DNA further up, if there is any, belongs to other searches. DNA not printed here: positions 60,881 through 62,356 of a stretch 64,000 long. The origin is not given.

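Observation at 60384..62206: Two uncharacterised genes translationally coupled to the 3' end of addB-addA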

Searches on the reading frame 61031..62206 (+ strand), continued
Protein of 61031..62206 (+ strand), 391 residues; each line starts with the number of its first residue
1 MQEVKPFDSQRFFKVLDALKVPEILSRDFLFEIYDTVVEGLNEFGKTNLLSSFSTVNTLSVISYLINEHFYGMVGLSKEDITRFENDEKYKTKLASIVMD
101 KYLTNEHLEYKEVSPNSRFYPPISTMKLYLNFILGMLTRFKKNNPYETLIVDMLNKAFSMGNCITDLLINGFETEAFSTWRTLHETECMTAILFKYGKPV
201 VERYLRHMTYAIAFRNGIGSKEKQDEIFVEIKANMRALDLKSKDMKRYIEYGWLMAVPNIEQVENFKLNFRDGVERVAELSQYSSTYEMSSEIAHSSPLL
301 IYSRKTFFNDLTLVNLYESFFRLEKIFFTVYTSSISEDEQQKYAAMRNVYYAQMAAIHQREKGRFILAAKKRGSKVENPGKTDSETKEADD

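Call 67: find_encoding_contigs(protein=P0242, flank=6000, max_places=1)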
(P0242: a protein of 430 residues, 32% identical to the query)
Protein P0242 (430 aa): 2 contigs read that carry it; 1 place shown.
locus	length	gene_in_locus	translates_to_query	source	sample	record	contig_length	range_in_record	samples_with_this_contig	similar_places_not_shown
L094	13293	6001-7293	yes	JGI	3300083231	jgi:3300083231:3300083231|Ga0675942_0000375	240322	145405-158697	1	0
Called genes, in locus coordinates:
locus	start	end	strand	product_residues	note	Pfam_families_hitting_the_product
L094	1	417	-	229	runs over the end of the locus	-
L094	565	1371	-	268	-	PF01149:Fapy_DNA_glyco, PF06831:H2TH, PF06827:zf-FPG_IleRS (weak)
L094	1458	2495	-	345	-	PF13793:Pribosyltran_N, PF00156:Pribosyltran, PF14572:Pribosyl_synth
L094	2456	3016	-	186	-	PF13302:Acetyltransf_3, PF13420:Acetyltransf_4, PF00583:Acetyltransf_1, PF13523:Acetyltransf_8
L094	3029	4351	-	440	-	PF01336:tRNA_anti-codon, PF00152:tRNA-synt_2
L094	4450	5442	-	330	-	PF03308:MeaB, PF13191:AAA_16 (faint), PF02492:cobW (faint)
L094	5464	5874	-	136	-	PF02310:B12-binding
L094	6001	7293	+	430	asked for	PF18928:DUF5677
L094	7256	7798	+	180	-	-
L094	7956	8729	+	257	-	PF03747:ADP_ribosyl_GH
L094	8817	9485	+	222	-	-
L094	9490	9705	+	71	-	-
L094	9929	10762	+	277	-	-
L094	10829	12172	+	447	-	PF22842:Pel9A-like_beta_helix (weak), PF05048:NosD, PF13229:Beta_helix, PF07602:DUF1565 (weak), PF05048:NosD, PF13229:Beta_helix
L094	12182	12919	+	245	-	PF00753:Lactamase_B, PF23023:Anti-Pycsar_Apyc1 (faint)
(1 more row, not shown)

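Call 70: search_protein_families(library=pfam, alignment_id=A4, max_evalue=10)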
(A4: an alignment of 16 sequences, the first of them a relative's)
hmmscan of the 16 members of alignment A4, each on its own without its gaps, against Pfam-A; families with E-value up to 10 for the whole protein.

A. member 1, P0215 (406 aa): 1 family
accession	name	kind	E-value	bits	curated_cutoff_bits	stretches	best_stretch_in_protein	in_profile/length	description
PF18928.5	DUF5677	-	7e-29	101.5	27.1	1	167-326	2-160/166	Family of unknown function (DUF5677)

B. families by the number of members that match (of 16 scanned): 28 families (the first 25 are shown)
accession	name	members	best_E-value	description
PF18928.5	DUF5677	16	3.4e-35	Family of unknown function (DUF5677)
PF23864.1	DUF7222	3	0.044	Domain of unknown function (DUF7222)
PF06331.17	Tfb5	1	0.013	Transcription factor TFIIH complex subunit Tfb5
PF06585.17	JHBP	1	0.033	Haemolymph juvenile hormone binding protein (JHBP)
PF15882.10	DUF4735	1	0.039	Domain of unknown function (DUF4735)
PF03505.20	Clenterotox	1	0.045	Clostridium enterotoxin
PF11943.13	DUF3460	1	0.063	Protein of unknown function (DUF3460)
PF06746.16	DUF1216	1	0.071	Protein of unknown function (DUF1216)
PF07963.17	N_methyl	1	0.085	Prokaryotic N-terminal methylation motif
PF03398.19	Ist1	1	0.097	Regulator of Vps4 activity in the MVB pathway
PF06299.18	DUF1045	1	0.099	Protein of unknown function (DUF1045)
PF07524.19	Bromo_TP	1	0.11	Bromodomain associated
PF23669.1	WH_MCM2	1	0.12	DNA replication licensing factor MCM2-like, winged-helix domain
PF20701.3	HetE-N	1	0.12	Het-E N-terminal domain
PF14760.11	Rnk_N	1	0.12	Rnk N-terminus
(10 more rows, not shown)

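Call 71: search_protein_families(library=padloc, alignment_id=A4, max_evalue=10)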
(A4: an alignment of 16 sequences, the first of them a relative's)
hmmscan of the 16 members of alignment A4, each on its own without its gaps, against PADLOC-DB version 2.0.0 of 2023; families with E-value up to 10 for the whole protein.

A. member 1, P0215 (406 aa): 0 families

B. families by the number of members that match (of 16 scanned): 2 families
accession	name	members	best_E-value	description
PDLC04371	PDC-M05A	1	0.044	-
PDLC00607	ZorA1|ZorA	1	0.081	MotA/ExbB/TolQ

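Call 74: search_solved_structures(query=A4, max_evalue=10)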
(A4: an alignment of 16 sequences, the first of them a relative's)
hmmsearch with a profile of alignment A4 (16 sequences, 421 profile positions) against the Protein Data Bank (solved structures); distinct sequences matched with E-value up to 10: 5.
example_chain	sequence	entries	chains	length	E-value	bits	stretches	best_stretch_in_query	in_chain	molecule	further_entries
8fjg_A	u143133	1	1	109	0.21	13.8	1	64-151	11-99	H12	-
3r2p_A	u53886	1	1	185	0.23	13.6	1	76-153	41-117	Apolipoprotein A-I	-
3k2s_A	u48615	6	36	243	0.51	12.5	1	76-153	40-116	Apolipoprotein A-I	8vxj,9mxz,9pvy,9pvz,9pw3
8xyd_A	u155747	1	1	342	0.51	12.5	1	357-410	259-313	Platelet-activating factor receptor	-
5le2_A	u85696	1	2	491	1.4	11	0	83-163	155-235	DDD_D12_15_D12_15_D12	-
